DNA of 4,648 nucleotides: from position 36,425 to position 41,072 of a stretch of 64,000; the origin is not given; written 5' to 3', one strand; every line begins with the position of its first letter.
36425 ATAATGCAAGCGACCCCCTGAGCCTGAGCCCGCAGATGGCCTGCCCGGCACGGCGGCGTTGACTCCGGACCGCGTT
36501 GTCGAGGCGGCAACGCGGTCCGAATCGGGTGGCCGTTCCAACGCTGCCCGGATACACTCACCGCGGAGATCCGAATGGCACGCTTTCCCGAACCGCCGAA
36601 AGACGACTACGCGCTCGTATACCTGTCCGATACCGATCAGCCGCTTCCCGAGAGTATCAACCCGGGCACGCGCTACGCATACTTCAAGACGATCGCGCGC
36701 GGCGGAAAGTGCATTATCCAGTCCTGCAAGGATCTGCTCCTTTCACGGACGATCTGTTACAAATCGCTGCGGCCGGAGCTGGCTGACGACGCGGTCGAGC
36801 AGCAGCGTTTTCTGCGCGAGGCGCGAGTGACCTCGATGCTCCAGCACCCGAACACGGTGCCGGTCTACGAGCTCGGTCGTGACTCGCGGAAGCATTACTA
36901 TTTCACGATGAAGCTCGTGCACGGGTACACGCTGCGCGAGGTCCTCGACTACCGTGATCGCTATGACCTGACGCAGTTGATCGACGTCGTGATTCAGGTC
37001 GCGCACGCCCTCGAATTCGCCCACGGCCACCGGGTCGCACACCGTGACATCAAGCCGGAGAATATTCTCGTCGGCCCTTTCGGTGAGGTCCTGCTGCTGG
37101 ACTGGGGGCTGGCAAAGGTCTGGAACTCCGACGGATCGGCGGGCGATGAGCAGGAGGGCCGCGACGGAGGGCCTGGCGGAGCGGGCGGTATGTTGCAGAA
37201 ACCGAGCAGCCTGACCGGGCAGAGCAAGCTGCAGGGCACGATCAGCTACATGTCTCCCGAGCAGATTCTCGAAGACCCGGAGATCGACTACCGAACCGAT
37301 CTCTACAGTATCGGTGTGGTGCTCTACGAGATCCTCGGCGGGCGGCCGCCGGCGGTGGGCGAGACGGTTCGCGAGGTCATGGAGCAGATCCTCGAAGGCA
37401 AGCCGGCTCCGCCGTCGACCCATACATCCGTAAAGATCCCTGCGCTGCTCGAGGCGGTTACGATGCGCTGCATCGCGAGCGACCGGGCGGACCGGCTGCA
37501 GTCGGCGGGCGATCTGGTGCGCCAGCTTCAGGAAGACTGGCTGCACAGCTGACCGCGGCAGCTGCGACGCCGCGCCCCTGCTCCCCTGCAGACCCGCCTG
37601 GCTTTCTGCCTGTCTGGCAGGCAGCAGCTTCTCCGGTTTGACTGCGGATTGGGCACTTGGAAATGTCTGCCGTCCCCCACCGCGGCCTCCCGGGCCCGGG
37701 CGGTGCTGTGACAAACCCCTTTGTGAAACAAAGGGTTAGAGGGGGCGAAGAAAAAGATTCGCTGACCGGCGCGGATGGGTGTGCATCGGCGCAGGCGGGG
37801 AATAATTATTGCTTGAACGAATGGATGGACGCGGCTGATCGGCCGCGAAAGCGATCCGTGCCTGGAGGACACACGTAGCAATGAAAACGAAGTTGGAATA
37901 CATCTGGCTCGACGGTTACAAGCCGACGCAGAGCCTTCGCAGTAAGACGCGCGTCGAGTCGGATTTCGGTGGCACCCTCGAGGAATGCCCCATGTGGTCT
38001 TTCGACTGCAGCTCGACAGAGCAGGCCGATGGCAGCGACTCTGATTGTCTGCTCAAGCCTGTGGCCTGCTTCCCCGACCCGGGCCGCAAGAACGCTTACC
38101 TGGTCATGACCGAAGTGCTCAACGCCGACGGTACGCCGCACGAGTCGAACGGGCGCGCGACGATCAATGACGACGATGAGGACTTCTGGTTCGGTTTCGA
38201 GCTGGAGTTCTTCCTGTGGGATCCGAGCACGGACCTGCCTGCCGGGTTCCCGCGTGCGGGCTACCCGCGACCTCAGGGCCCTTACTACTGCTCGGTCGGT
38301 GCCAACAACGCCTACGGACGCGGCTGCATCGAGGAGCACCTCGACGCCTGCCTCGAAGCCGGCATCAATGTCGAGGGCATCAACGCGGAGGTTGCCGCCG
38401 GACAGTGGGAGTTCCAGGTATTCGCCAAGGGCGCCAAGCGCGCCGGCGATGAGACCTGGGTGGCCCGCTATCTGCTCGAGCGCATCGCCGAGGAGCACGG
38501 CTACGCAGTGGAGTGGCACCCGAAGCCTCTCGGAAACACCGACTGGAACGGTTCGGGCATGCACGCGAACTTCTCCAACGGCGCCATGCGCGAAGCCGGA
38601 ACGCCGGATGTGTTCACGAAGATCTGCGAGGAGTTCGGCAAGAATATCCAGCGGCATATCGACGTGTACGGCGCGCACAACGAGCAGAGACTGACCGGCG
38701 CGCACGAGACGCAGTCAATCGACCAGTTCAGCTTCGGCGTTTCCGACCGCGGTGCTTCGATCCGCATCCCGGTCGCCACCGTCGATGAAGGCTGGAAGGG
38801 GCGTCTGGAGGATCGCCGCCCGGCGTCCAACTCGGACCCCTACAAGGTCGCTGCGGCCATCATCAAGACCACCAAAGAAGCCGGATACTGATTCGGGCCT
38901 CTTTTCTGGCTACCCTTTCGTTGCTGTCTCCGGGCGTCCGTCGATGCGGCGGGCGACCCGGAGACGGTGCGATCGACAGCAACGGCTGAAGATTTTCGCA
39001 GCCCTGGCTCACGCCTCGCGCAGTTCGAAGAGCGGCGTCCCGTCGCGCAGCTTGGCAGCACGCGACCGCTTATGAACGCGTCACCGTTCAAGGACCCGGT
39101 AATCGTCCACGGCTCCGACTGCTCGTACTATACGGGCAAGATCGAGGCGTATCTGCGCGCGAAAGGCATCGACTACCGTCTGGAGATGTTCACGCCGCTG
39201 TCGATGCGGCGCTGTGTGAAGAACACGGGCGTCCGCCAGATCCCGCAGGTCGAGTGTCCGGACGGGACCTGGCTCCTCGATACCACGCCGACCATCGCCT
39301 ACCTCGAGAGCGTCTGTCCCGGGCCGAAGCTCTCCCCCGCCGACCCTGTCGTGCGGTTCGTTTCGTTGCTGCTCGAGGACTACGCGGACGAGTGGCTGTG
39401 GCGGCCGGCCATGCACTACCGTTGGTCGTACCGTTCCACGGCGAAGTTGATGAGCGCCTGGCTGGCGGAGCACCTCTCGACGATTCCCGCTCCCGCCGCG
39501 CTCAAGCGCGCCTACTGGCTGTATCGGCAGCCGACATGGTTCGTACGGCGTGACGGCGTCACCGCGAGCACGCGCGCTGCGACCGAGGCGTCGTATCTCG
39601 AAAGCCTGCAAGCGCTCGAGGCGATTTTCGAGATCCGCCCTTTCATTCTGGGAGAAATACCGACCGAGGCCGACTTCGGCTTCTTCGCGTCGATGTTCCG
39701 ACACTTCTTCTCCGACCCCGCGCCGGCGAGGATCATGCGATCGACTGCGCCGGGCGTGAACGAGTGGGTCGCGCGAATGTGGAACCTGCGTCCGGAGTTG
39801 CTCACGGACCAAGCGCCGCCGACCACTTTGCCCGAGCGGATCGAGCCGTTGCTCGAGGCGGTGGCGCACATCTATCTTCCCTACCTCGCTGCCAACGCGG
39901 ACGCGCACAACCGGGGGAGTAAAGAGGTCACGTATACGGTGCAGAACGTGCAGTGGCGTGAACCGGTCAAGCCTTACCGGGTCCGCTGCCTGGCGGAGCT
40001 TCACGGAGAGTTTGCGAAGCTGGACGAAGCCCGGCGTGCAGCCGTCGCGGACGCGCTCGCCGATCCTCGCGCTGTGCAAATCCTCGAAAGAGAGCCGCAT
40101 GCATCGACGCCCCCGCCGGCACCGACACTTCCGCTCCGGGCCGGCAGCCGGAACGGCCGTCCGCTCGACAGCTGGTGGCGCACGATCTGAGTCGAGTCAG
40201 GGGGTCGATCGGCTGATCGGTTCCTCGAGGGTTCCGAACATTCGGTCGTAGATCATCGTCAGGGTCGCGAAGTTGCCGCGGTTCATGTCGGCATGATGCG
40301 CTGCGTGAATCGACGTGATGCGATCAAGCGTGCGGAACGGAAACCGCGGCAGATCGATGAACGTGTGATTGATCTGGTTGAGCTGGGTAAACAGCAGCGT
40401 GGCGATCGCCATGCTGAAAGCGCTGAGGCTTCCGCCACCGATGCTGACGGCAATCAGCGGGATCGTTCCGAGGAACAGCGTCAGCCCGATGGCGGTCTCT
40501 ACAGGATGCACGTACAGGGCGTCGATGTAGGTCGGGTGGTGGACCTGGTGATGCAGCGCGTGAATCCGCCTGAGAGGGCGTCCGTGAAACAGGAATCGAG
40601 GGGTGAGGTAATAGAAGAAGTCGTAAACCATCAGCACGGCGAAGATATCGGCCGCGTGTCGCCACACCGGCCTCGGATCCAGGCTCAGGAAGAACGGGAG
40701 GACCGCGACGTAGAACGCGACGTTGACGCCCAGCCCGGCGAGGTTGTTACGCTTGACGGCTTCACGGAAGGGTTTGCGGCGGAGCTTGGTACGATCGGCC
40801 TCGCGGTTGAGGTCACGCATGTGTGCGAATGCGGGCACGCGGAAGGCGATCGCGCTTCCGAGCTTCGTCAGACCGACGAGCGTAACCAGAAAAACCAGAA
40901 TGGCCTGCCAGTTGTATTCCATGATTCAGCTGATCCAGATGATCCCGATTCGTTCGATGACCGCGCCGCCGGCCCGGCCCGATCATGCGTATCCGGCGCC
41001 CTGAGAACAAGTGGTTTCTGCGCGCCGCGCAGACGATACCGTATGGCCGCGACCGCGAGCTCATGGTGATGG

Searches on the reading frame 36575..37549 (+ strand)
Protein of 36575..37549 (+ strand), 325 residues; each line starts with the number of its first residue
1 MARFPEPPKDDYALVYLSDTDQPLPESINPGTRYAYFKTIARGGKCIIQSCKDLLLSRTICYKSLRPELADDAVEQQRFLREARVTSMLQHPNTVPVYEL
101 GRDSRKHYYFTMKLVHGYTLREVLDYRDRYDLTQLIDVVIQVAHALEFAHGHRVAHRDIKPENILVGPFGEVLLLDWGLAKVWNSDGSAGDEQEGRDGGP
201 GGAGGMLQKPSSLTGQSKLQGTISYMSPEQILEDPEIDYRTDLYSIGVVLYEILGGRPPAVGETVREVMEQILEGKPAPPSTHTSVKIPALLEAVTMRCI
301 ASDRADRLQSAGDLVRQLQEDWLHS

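Call 58: search_protein_families(library=ncbifam, proteins=[window:36575-37549:+], max_evalue=0.00001)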
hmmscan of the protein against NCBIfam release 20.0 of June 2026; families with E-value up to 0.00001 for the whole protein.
window:36575-37549:+ (325 aa): 14 families
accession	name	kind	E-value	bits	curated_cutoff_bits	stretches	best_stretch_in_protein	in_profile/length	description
NF033483.0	PknB_PASTA_kin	equivalog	8.3e-67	226.5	450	2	32-185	7-159/563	Stk1 family PASTA domain-containing Ser/Thr kinase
NF009651.0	PRK13184.1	equivalog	2.5e-50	171.3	839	1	33-320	3-289/932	serine/threonine-protein kinase PknD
NF052427.1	StpK7MSMEG_1200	equivalog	3.7e-39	134.7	900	2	33-187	8-162/601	serine/threonine protein kinase StpK7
NF047741.1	antiphage_MADS6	equivalog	6.4e-29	100.9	460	2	68-184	232-350/612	methylation-associated defense system protein kinase MAD6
TIGR03903.1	TOMM_kin_cyc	equivalog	1.6e-24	85.9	705.75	1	59-317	5-243/1267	TOMM system kinase/cyclase fusion protein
NF033442.0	BREX_PglW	equivalog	1.5e-20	72.6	990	1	71-320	249-485/1391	BREX system serine/threonine kinase PglW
NF038150.1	lanthi_synth_IV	equivalog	1.5e-16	59.9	650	1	25-182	182-347/851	class IV lanthionine synthetase LanL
TIGR03724.2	arch_bud32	equivalog_domain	7.2e-09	35.4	125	1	63-185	24-136/193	KEOPS complex kinase/ATPase Bud32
NF043056.1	T4SS_LegK1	equivalog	1.5e-08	33.7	550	0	96-167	143-223/516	Dot/Icm T4SS effector kinase LegK1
NF053615.1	SerThrKinAfsKStmc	equivalog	8.6e-08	31.3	1300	0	58-180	38-158/809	protein serine/threonine kinase AfsK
NF038151.1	lanthi_synth_III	equivalog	9.3e-08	30.9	575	1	71-187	264-390/833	class III lanthionine synthetase LanKC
NF011463.0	PRK14879.1-4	equivalog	1e-07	31.6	188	1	63-186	49-166/237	Kae1-associated kinase Bud32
NF007174.0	PRK09605.1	equivalog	1e-07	30.8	447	1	56-184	360-477/535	bifunctional N(6)-L-threonylcarbamoyladenine synthase/serine/threonine protein kinase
NF011460.0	PRK14879.1-1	equivalog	9.7e-06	24.9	199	0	61-182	40-159/232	Kae1-associated kinase Bud32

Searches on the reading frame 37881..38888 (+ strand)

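Call 58: search_protein_families(library=ncbifam, proteins=[window:37881-38888:+], max_evalue=0.00001)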
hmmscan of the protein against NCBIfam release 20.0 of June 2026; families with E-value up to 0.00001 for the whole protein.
window:37881-38888:+ (336 aa): 5 families
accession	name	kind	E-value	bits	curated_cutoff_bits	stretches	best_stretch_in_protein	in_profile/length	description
NF041605.1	gln_syn_GlnII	equivalog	4.1e-113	377.9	500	1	1-331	1-328/333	glutamine synthetase GlnII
TIGR00653.1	GlnA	equivalog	1.8e-17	63.2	429.15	1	159-232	196-267/462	type I glutamate--ammonia ligase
TIGR03105.1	gln_synth_III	equivalog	9.2e-15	54.1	469.6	1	85-233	91-241/435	type III glutamate--ammonia ligase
NF045547.1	GGputSyn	equivalog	9.8e-10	37.7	650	1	75-327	94-352/438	gamma-glutamylputrescine synthetase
NF007006.0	PRK09469.1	equivalog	5.1e-09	35.2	845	1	159-328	202-376/469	glutamate--ammonia ligase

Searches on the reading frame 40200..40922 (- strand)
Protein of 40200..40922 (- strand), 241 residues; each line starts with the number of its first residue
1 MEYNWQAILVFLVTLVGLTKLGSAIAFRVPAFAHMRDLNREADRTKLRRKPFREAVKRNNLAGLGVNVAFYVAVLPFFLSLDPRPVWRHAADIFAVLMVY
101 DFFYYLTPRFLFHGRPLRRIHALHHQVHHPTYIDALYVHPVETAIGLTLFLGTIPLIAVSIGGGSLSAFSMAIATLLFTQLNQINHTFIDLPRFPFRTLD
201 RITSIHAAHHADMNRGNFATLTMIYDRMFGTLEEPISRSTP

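Call 58: search_protein_families(library=ncbifam, proteins=[window:40200-40922:-], max_evalue=0.00001)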
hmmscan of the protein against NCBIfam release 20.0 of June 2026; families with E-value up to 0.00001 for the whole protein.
window:40200-40922:- (241 aa): 1 family
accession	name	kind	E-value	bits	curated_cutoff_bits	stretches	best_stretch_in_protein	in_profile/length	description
NF052566.1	OrLpdHdlsOlsERhiz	equivalog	3.3e-07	29.9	475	1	85-239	107-261/293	ornithine lipid hydroxylase OlsE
